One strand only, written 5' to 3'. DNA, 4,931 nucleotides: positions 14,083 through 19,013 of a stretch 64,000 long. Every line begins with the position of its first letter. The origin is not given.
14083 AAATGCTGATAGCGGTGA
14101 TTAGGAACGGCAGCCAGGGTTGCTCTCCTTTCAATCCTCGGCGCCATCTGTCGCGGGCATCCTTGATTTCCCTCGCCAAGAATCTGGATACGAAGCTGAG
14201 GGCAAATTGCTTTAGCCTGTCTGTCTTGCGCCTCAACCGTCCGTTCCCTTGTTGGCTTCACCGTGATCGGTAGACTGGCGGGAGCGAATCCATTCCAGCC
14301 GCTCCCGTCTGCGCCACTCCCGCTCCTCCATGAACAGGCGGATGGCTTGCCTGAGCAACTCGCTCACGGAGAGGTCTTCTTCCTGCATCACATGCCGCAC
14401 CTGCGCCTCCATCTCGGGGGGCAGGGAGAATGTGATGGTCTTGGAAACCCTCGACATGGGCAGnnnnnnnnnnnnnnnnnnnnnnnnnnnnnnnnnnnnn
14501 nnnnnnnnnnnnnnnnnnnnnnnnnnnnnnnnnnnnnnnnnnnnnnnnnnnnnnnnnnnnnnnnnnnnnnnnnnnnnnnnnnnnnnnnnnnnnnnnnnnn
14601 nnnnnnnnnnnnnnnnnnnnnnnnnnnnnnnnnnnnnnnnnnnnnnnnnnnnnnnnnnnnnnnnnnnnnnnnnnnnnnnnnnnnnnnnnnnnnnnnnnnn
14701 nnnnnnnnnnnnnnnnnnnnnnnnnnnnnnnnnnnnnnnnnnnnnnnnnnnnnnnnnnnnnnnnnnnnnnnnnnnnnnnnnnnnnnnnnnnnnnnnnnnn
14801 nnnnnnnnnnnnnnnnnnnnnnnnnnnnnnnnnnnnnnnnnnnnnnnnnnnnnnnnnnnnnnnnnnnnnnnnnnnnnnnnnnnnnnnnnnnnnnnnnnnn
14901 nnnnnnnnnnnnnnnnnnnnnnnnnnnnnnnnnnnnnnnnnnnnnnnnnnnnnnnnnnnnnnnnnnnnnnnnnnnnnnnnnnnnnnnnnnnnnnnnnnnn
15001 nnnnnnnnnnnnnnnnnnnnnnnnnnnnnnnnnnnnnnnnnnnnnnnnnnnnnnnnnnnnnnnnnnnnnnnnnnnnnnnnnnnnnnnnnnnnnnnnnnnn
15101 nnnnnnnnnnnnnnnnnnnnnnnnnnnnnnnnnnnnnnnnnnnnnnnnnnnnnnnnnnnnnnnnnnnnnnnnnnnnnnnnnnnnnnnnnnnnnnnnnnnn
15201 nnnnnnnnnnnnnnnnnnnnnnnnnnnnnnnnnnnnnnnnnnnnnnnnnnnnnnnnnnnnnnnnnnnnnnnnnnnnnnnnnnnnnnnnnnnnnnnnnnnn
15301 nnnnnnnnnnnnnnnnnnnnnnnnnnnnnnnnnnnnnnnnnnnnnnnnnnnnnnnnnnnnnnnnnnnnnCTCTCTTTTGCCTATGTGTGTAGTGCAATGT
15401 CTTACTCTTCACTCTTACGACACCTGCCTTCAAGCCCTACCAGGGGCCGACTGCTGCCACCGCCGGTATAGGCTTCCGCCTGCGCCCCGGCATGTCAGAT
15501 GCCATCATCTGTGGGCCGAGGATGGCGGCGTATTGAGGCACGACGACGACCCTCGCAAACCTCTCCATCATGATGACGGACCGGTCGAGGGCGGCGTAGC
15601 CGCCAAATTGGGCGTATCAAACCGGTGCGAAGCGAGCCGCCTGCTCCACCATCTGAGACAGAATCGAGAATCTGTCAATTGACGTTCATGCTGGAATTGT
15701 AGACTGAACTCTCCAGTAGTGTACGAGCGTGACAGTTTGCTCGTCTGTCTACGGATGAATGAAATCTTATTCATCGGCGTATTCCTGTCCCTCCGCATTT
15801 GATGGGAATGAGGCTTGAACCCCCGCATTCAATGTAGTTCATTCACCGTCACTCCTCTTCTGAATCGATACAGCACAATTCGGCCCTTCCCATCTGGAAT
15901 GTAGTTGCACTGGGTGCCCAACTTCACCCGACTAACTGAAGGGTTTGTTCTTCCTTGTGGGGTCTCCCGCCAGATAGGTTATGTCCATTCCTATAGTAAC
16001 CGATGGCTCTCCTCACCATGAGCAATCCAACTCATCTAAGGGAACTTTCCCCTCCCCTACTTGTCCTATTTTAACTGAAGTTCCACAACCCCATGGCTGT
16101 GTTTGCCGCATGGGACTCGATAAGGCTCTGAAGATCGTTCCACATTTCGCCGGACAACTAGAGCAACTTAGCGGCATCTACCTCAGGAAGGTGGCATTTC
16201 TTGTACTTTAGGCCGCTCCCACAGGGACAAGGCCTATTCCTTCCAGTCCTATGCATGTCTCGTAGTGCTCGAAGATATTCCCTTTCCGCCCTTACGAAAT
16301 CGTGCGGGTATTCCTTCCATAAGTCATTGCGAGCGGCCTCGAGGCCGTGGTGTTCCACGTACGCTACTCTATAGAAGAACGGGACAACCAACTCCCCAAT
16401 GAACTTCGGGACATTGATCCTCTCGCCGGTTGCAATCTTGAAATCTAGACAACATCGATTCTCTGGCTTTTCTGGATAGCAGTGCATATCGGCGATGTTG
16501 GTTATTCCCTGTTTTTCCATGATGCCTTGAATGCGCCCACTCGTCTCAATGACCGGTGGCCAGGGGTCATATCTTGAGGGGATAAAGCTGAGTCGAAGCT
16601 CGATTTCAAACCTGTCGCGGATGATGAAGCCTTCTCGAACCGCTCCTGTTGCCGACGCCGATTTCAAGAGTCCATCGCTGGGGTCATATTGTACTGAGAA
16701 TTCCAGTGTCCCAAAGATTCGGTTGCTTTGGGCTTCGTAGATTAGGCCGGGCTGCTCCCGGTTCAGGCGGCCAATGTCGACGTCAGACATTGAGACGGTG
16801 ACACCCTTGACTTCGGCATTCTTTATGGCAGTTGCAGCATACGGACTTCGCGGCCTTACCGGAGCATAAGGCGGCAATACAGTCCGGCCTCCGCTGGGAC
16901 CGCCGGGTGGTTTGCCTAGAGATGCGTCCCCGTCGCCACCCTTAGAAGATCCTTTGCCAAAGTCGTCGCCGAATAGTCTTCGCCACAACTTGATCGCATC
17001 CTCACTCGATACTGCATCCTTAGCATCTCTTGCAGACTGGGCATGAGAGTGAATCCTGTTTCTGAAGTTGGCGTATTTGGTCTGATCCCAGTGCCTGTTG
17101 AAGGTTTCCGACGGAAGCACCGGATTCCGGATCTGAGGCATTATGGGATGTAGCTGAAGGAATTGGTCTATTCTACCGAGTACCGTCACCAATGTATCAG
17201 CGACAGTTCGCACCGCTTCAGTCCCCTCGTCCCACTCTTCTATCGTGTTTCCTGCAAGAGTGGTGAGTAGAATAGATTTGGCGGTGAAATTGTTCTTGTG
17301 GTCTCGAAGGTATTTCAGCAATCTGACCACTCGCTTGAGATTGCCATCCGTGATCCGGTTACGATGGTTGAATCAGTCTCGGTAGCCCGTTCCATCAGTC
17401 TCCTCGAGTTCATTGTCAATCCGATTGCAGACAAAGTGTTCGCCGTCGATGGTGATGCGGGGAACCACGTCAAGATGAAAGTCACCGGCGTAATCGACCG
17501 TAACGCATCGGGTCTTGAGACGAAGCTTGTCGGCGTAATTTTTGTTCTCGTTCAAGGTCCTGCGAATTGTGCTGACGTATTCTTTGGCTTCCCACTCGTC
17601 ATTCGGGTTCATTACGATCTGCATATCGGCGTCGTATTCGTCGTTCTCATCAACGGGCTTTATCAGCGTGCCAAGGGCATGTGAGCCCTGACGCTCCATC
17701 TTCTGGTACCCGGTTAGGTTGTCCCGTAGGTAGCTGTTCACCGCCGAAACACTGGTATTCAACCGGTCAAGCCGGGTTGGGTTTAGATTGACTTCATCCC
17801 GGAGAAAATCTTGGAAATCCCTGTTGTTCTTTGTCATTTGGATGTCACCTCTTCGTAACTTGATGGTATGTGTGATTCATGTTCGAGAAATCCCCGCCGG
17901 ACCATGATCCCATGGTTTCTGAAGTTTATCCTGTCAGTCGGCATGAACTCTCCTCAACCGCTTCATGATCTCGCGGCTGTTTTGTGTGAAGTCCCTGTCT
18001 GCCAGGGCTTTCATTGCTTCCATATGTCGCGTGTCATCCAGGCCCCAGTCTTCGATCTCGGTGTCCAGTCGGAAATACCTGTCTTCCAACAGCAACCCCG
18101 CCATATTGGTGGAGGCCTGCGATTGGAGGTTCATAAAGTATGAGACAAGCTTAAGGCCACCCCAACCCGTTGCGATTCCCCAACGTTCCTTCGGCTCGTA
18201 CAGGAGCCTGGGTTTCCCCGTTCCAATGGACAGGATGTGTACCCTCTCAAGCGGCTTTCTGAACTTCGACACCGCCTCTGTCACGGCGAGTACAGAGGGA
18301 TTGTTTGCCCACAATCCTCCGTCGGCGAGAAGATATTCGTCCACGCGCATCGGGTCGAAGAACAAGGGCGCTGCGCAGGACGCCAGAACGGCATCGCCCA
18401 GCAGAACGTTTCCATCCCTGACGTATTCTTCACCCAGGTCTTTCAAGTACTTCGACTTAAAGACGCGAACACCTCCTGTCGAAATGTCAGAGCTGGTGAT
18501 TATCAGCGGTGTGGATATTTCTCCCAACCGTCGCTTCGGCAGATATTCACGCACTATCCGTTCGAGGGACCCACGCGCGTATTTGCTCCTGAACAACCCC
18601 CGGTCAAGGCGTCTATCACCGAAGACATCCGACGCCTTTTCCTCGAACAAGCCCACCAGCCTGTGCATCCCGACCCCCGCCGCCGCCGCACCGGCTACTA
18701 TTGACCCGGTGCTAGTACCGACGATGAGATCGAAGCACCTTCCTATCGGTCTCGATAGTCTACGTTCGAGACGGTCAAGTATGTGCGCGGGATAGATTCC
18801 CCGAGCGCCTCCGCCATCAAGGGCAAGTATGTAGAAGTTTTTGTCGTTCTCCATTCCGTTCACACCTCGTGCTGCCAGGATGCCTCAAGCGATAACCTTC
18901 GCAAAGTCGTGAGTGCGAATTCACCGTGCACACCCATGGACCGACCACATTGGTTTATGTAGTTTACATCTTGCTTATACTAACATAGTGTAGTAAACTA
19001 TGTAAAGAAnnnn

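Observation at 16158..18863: Patatin + SMODS-type nucleotidyltransferase (CBASS-like) whose NTase is fused to an unassigned SEC-C-terminated domain and carries an in-frame TGA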

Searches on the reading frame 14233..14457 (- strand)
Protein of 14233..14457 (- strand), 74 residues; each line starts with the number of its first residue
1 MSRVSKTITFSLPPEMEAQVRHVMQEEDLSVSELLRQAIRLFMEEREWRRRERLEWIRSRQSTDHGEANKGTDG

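Call 5: search_protein_families(library=pfam, max_evalue=0.01, proteins=[window:14233-14457:-])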
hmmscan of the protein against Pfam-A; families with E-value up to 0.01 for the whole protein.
window:14233-14457:- (74 aa): 3 families
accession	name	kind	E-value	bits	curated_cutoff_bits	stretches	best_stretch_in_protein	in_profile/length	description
PF01402.27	RHH_1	-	4e-05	23.9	20.5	1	8-43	2-37/39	Ribbon-helix-helix protein, copG family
PF20605.4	Antitox_RHH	-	0.0014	19.2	27.2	1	12-46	11-45/50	Antitoxin-like ribbon-helix-helix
PF07499.19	RuvA_C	-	0.0071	17.2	24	1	17-41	21-45/47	RuvA, C-terminal domain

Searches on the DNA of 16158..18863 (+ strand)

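Call 72: search_dna_similar(query=window:16158-18863:+, collection=plasmids, mode=distant, max_rows=10)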
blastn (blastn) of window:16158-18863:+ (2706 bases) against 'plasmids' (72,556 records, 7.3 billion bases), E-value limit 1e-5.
No match.
